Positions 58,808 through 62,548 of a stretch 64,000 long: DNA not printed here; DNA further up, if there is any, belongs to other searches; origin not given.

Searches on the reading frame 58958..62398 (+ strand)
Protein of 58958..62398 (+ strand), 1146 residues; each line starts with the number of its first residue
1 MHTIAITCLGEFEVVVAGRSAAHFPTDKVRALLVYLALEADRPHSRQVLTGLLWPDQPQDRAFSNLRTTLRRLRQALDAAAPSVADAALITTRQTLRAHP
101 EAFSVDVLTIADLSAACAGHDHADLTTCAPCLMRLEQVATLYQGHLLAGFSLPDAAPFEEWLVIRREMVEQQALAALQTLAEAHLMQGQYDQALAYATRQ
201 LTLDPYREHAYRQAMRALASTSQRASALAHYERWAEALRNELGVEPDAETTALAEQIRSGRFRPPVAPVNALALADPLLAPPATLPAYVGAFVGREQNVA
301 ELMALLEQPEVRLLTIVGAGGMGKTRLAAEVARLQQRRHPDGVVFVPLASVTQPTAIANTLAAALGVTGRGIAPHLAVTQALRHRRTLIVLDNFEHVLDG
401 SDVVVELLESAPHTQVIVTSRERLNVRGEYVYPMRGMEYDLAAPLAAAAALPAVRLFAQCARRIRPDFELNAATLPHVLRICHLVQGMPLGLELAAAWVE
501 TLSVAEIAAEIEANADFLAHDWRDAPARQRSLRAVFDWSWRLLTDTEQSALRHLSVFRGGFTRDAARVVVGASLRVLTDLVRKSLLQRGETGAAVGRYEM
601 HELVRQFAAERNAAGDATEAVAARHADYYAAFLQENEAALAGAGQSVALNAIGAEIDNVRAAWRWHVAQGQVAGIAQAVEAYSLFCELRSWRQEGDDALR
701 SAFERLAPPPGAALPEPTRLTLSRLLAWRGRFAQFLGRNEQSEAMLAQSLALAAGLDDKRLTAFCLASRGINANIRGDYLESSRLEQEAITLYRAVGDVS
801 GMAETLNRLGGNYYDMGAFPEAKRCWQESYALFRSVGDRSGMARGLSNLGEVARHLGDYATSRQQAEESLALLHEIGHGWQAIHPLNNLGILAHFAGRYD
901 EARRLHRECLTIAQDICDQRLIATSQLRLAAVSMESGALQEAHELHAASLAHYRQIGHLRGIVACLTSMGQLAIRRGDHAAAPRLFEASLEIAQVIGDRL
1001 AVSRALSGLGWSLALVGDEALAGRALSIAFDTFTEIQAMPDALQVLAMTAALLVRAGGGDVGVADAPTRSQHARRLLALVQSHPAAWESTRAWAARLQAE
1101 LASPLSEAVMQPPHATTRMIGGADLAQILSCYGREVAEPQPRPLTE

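Call 47: search_protein_families(library=pfam, proteins=[window:58958-62398:+], max_evalue=0.001)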
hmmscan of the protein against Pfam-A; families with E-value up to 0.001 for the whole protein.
window:58958-62398:+ (1146 aa): 12 families
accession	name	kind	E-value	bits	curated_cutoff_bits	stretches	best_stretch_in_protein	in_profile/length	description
PF13424.12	TPR_12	-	6.7e-39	132.4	30.1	6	842-914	2-76/77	Tetratricopeptide repeat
PF03704.23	BTAD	-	5.3e-26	92.2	22.1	1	131-258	25-146/146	Bacterial transcriptional activator domain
PF13374.12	TPR_10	-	3.1e-16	59.2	27.5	1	886-916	5-35/42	Tetratricopeptide repeat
PF13401.12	AAA_22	-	2.3e-10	41.3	27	1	312-408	6-104/130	AAA domain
PF00515.34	TPR_1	-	9.4e-10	38.3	27.8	0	176-205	3-32/34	Tetratricopeptide repeat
PF07719.23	TPR_2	-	2.5e-09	37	27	0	176-205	3-32/34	Tetratricopeptide repeat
PF00931.28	NB-ARC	-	3.5e-09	36.7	23.5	1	297-423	3-138/248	NB-ARC domain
PF13191.12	AAA_16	-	5.9e-07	30.6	32.6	1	292-350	2-60/167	AAA ATPase domain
PF13181.12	TPR_8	-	1e-06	28.8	25.7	0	176-205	3-32/34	Tetratricopeptide repeat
PF17874.7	TPR_MalT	-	2.7e-05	24.1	45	1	855-997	13-156/336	MalT-like TPR region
PF05729.18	NACHT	-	8.5e-05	22.9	26.7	1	313-422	2-130/167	NACHT domain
PF00486.34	Trans_reg_C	-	9.6e-05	22.8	26.2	1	26-81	7-61/77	Transcriptional regulatory protein, C terminal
